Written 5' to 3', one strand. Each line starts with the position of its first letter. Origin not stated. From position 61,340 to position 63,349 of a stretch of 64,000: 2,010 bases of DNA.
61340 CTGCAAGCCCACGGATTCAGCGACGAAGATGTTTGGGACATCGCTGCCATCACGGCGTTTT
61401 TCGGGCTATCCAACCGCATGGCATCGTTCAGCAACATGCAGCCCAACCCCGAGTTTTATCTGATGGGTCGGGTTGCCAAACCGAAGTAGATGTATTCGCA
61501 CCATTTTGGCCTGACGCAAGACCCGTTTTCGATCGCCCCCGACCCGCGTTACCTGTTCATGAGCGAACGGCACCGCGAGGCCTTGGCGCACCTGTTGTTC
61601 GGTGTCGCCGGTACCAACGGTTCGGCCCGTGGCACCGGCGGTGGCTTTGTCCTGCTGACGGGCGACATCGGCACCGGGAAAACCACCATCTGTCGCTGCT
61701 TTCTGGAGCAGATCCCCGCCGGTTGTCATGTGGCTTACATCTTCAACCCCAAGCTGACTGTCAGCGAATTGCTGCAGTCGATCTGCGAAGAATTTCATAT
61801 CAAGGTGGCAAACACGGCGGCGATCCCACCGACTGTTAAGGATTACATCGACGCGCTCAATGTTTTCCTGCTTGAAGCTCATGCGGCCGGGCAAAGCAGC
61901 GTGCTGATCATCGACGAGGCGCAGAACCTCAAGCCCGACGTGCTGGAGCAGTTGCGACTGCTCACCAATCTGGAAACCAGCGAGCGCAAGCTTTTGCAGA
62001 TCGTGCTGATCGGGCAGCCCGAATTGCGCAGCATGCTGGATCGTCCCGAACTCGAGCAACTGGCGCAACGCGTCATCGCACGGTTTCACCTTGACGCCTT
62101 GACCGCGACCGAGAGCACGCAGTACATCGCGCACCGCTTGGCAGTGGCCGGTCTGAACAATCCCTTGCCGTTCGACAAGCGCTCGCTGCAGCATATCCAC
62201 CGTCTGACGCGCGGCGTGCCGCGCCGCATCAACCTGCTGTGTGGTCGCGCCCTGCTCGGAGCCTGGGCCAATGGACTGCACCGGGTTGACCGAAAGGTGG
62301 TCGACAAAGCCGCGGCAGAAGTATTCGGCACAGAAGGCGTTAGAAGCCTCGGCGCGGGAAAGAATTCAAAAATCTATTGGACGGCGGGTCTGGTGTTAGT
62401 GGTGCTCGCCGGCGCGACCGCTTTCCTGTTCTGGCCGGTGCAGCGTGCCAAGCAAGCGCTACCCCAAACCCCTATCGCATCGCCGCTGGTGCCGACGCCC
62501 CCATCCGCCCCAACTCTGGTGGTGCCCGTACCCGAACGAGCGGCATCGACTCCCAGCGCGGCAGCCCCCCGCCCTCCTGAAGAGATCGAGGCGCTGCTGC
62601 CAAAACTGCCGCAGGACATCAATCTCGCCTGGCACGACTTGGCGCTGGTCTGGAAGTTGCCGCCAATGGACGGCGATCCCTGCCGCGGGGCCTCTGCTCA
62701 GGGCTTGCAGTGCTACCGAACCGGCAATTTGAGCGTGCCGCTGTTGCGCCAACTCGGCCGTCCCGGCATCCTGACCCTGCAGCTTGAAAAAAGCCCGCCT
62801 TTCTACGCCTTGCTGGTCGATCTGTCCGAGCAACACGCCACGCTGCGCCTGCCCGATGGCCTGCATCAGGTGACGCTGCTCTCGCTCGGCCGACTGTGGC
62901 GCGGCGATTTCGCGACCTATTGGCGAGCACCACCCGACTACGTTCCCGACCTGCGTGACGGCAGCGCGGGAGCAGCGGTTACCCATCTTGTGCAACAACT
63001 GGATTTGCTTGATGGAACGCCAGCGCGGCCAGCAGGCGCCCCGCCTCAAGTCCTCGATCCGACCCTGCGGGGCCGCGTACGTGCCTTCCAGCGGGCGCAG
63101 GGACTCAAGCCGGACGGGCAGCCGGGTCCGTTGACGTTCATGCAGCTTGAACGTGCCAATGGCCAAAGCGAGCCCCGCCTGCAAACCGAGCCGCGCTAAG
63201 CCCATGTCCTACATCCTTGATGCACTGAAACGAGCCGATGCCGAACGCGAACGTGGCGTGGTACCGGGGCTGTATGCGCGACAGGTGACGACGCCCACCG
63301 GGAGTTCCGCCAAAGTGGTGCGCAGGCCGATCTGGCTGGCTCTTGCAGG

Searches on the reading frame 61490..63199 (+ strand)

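Call 12: search_protein_families(library=pfam, proteins=[window:61490-63199:+], max_evalue=0.0001)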
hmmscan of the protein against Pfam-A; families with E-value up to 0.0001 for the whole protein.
window:61490-63199:+ (569 aa): 5 families
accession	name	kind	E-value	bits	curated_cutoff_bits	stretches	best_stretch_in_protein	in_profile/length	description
PF13401.12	AAA_22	-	8.4e-28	97.7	27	1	50-183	4-130/130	AAA domain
PF13191.12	AAA_16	-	8.3e-13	49.6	32.6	1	45-169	19-165/167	AAA ATPase domain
PF01471.23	PG_binding_1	-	3.6e-07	30.7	23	1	494-553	2-57/57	Putative peptidoglycan binding domain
PF07728.20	AAA_5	-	1.4e-05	25.5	22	1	54-160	2-92/139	AAA domain (dynein-related subfamily)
PF00004.35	AAA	-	5e-05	24.2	21.2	0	54-184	1-115/131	ATPase family associated with various cellular activities (AAA)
